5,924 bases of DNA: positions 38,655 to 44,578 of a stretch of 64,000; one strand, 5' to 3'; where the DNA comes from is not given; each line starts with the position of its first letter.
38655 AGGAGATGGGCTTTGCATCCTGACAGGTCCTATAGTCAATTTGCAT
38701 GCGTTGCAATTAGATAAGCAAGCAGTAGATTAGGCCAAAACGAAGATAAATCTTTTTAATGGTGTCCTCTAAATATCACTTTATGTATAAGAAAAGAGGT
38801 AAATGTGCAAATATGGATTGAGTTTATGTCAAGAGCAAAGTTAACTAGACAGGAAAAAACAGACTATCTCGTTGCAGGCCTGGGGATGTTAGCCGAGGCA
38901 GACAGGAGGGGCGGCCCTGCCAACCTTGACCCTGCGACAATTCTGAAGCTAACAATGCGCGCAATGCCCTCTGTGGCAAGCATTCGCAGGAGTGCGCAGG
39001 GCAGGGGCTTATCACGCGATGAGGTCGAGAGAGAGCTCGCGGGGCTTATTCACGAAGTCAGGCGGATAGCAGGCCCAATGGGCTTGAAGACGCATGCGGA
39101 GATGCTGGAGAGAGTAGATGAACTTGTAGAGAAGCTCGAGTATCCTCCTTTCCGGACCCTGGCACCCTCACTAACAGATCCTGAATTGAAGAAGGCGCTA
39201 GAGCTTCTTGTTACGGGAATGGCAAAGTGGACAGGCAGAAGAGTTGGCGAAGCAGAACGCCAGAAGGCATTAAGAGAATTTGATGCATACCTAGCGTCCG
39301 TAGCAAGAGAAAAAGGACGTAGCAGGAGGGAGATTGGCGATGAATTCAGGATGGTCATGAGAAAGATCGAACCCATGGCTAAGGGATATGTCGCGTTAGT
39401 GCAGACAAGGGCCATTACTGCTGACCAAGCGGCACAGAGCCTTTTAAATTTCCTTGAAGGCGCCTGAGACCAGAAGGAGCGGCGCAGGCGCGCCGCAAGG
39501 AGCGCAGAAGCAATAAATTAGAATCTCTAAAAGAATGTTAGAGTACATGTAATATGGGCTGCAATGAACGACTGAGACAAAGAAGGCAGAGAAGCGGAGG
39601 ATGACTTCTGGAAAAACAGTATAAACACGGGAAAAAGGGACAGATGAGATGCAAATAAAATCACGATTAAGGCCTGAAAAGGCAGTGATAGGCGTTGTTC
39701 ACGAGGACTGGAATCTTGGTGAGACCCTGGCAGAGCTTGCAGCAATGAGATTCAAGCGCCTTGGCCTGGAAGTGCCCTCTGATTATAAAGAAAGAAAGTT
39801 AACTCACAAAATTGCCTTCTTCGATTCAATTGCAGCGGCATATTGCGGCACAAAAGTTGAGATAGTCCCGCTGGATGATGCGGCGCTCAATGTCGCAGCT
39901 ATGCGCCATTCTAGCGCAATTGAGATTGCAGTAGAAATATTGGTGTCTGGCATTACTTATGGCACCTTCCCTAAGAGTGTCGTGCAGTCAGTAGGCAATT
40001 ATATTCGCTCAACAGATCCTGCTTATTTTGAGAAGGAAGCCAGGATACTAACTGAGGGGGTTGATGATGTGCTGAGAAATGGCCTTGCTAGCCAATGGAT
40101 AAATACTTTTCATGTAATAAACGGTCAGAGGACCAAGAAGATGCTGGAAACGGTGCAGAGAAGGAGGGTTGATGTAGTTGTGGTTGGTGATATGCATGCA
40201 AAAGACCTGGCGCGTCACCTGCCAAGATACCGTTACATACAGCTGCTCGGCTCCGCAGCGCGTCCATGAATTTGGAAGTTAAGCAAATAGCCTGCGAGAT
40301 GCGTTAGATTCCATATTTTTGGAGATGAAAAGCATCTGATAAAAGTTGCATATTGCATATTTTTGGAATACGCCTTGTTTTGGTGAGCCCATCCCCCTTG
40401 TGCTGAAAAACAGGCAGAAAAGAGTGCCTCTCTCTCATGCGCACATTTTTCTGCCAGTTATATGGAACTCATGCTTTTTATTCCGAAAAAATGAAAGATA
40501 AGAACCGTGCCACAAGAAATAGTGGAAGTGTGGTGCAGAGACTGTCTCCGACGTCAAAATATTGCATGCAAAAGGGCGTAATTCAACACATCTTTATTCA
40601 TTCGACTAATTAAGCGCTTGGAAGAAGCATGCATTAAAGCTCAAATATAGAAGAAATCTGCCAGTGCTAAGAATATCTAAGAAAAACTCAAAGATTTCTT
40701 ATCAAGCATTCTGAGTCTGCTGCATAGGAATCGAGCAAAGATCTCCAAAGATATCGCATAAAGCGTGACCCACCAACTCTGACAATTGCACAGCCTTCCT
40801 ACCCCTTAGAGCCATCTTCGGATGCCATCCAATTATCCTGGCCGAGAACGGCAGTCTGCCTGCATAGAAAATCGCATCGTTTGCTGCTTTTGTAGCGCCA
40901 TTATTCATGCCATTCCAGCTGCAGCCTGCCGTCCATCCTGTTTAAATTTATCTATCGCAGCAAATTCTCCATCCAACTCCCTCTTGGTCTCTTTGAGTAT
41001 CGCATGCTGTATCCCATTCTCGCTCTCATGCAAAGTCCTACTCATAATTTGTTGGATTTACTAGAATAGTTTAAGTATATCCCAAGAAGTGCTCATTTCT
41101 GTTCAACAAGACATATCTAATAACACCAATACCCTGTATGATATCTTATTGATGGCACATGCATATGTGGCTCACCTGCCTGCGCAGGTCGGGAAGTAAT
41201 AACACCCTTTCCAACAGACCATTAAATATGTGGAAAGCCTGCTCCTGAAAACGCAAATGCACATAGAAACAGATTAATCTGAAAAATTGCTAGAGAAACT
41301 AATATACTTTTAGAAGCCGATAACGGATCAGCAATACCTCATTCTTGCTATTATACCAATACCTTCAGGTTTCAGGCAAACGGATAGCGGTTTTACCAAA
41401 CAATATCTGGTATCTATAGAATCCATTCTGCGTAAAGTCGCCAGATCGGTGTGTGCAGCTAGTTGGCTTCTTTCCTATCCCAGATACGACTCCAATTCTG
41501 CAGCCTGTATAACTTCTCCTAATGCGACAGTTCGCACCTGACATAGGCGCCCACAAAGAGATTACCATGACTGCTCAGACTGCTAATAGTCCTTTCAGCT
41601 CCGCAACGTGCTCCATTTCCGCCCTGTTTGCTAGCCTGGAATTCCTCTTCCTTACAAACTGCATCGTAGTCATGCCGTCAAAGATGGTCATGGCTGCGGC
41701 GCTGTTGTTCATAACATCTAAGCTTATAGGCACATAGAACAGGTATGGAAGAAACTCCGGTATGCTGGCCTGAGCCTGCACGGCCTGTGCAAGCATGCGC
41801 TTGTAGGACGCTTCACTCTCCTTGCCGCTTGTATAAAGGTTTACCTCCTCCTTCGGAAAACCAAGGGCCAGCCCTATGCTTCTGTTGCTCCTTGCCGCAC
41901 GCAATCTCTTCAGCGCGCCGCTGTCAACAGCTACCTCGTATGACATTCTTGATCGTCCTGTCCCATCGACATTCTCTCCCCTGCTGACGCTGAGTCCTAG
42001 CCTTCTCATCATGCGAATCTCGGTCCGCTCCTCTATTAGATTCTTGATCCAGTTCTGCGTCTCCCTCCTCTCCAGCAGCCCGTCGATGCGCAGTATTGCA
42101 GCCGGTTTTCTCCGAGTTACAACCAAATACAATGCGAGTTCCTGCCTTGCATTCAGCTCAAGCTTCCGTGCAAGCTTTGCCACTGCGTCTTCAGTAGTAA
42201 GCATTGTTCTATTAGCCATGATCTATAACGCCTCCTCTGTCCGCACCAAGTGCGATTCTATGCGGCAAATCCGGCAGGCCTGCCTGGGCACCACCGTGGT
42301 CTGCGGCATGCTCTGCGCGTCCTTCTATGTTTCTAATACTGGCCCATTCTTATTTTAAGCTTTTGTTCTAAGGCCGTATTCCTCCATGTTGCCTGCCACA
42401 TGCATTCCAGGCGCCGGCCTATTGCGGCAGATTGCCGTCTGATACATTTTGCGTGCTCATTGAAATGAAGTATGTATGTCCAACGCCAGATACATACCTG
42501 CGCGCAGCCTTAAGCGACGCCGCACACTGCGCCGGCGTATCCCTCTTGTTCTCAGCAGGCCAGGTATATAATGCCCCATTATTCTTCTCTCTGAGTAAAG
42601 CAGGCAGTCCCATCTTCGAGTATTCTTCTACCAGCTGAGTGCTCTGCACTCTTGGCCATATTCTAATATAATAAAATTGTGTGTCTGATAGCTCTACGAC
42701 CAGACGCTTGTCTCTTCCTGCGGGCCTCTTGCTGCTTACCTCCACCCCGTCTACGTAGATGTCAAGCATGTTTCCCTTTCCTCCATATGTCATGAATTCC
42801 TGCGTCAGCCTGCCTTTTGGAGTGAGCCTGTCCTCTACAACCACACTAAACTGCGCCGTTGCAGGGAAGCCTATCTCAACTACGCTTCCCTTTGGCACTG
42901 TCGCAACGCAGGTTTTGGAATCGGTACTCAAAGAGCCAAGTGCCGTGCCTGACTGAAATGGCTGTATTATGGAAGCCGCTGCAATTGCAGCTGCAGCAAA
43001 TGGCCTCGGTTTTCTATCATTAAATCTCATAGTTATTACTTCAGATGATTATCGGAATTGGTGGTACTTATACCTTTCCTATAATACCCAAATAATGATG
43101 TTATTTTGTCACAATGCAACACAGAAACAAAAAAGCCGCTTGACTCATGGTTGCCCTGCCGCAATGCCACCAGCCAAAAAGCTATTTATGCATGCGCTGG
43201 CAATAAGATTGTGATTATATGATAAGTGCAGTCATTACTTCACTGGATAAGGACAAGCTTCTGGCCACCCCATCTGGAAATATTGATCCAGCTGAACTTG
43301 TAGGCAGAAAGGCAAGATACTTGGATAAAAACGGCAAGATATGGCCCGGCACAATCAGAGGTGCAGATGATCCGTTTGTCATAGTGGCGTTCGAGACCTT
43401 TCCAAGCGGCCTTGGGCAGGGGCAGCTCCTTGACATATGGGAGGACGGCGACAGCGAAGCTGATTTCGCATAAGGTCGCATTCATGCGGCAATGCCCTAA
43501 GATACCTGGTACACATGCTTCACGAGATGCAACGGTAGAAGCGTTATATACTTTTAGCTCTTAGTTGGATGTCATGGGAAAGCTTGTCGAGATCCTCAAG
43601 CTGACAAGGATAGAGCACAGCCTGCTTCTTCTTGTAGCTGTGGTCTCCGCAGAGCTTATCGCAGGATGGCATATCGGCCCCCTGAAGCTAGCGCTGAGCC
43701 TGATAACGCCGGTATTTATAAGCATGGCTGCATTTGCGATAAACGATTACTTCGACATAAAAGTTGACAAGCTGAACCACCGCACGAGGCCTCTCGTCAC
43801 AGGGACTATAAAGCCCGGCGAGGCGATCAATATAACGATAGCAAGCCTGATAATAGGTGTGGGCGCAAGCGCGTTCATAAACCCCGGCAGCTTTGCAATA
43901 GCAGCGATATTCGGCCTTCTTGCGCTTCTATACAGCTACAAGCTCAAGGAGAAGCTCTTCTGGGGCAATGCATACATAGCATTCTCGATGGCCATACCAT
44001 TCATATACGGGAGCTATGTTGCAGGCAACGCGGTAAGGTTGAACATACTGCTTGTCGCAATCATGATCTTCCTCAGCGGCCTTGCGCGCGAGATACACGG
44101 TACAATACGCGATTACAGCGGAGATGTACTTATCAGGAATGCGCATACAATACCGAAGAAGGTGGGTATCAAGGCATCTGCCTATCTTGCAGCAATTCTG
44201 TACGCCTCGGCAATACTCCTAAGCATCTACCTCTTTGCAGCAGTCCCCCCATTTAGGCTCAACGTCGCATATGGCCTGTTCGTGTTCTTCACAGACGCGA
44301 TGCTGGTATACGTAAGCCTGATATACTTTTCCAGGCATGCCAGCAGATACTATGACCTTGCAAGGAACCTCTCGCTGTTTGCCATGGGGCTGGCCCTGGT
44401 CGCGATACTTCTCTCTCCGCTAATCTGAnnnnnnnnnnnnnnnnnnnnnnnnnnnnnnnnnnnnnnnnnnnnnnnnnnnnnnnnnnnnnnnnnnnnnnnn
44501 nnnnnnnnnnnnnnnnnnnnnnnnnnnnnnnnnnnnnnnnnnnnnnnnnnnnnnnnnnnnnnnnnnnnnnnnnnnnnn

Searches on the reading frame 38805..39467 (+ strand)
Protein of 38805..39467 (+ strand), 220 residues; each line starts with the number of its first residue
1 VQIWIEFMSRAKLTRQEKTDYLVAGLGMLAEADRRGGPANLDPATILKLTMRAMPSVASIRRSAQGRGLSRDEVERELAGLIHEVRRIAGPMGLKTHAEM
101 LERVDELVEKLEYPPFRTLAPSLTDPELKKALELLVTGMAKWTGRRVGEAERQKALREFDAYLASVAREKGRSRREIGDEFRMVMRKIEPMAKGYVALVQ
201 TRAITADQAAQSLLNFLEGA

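Call 9: search_protein_families(library=pfam, proteins=[window:38805-39467:+], max_evalue=0.01)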
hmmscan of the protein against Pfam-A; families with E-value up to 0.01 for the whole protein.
window:38805-39467:+ (220 aa): 0 families

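Call 68: search_protein_families(library=phrogs, proteins=[window:38805-39467:+], max_evalue=0.01)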
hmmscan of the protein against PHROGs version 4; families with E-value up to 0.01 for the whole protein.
window:38805-39467:+ (220 aa): 0 families

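Call 79: find_homologous_proteins(query=window:38826-39467:+, max_evalue=0.001)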
Query window:38826-39467:+ (213 aa): 1 proteins with E <= 0.001 among 1042 candidates.
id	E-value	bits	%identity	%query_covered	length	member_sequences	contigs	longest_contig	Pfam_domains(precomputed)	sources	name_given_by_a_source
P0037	6.5e-127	439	99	100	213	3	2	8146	-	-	-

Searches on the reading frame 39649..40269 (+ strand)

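Call 9: search_protein_families(library=pfam, proteins=[window:39649-40269:+], max_evalue=0.01)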
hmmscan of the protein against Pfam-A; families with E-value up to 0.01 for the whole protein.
window:39649-40269:+ (206 aa): 1 family
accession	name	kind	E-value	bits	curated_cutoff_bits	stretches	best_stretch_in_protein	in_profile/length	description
PF06050.19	HGD-D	-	0.0045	17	28.4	1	62-182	160-292/342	2-hydroxyglutaryl-CoA dehydratase, D-component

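Call 68: search_protein_families(library=phrogs, proteins=[window:39649-40269:+], max_evalue=0.01)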
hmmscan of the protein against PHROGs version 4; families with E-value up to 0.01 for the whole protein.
window:39649-40269:+ (206 aa): 0 families

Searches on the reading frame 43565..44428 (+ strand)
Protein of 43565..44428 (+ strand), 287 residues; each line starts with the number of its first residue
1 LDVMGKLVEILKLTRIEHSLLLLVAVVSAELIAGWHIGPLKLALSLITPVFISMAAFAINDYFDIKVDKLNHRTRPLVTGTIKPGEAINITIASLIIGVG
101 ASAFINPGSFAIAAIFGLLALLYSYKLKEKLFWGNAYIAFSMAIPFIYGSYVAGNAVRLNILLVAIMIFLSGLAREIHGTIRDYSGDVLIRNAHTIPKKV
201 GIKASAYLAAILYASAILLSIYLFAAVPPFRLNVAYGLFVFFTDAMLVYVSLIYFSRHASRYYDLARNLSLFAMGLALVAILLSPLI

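Call 10: search_protein_families(library=pfam, proteins=[window:43565-44428:+], max_evalue=0.01)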
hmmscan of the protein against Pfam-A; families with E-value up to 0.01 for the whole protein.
window:43565-44428:+ (287 aa): 1 family
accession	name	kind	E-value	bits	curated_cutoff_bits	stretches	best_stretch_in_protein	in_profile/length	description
PF01040.23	UbiA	-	5.1e-36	124.7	34.2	1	22-261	2-239/250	UbiA prenyltransferase family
